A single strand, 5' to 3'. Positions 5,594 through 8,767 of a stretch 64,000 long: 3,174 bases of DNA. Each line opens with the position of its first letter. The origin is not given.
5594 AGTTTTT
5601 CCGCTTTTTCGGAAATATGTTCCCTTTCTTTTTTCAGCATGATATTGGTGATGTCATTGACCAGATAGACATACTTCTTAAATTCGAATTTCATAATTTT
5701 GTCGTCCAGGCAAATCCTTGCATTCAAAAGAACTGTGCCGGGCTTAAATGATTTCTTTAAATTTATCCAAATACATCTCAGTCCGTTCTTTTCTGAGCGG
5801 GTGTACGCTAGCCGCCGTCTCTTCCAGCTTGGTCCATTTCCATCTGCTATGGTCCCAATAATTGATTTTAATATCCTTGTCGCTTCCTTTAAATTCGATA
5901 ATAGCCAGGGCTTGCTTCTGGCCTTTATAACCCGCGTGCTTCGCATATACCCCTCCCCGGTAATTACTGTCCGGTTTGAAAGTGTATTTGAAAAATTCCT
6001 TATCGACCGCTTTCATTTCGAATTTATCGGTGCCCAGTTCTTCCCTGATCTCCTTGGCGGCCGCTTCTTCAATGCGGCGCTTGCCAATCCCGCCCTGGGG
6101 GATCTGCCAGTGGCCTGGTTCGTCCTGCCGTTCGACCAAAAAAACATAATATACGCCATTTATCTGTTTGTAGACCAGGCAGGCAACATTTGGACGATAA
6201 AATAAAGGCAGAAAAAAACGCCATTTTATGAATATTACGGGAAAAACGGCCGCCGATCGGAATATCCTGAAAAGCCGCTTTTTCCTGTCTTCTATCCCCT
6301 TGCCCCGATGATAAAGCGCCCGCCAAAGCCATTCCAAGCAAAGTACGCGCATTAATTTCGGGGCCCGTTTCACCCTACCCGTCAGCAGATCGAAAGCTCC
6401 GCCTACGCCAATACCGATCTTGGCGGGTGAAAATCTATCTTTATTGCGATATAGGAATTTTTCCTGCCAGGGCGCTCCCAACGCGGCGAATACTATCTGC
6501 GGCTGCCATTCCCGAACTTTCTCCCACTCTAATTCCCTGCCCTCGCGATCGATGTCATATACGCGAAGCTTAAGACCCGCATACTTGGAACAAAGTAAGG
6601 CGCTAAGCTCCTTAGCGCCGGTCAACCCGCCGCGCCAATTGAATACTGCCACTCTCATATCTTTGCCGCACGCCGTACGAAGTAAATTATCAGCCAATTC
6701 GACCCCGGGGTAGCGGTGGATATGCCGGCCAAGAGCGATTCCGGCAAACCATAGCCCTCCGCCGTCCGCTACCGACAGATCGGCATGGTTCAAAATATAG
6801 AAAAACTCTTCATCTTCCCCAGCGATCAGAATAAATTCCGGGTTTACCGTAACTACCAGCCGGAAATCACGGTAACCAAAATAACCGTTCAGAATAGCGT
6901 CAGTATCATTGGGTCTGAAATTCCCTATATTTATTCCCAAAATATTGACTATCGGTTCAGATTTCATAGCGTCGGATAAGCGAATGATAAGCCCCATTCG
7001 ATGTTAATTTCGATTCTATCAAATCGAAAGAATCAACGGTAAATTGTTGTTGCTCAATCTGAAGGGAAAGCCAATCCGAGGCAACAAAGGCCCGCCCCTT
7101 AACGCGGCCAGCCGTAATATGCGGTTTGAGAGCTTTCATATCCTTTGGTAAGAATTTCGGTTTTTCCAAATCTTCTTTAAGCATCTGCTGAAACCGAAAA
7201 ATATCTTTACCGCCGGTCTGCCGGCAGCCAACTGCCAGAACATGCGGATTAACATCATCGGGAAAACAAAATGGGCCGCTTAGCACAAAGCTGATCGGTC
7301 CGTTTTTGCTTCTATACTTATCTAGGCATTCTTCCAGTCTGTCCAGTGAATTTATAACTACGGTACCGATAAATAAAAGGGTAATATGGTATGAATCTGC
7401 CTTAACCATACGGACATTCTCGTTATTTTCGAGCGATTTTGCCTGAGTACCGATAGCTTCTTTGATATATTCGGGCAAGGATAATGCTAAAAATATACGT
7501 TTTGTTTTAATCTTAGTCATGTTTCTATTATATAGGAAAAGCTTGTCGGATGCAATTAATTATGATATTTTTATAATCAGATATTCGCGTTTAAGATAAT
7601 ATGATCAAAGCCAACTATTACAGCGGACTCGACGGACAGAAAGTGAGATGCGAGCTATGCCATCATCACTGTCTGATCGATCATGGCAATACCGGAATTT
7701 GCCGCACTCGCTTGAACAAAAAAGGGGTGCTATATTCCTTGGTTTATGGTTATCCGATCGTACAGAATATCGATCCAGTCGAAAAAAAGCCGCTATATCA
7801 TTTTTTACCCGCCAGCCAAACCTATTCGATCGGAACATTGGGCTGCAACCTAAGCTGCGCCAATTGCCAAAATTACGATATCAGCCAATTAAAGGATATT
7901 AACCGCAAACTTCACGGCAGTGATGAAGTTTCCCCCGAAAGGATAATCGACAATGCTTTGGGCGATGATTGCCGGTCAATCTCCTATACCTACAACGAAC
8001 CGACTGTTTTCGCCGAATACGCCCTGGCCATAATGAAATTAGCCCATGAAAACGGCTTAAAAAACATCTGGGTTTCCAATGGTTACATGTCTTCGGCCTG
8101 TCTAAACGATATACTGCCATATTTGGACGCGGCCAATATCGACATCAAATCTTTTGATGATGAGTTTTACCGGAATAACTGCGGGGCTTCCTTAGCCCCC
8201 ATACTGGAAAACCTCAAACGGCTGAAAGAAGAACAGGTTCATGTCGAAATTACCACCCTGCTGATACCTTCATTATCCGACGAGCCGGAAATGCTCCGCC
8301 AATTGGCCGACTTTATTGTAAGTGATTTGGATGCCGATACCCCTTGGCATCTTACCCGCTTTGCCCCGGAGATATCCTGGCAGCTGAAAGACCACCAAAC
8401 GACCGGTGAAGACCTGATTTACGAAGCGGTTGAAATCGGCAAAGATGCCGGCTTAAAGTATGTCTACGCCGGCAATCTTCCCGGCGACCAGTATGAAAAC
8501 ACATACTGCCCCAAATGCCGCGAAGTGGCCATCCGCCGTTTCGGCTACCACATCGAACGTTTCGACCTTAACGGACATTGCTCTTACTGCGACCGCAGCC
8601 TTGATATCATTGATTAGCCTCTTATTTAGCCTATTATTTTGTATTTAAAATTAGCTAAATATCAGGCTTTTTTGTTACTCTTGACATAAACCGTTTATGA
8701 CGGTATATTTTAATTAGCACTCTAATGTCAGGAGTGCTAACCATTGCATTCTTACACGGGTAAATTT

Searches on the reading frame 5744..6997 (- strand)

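Call 51: search_protein_families(library=pfam, proteins=[window:5744-6997:-], max_evalue=0.00001)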
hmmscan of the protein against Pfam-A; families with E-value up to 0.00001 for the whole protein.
window:5744-6997:- (417 aa): 2 families
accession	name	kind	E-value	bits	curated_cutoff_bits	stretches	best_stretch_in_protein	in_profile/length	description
PF03808.19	Glyco_tran_WecG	-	4.2e-30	105.2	27.4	1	72-228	1-158/168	Glycosyl transferase WecG/TagA/CpsF family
PF00293.34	NUDIX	-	9.6e-10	39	21.1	1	267-403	2-125/134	NUDIX domain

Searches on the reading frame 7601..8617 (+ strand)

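Call 51: search_protein_families(library=pfam, proteins=[window:7601-8617:+], max_evalue=0.00001)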
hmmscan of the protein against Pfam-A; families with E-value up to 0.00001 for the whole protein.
window:7601-8617:+ (338 aa): 1 family
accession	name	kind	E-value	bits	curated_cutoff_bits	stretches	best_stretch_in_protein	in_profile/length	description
PF04055.27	Radical_SAM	-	2.9e-17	63.8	29.5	1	79-232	4-162/166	Radical SAM superfamily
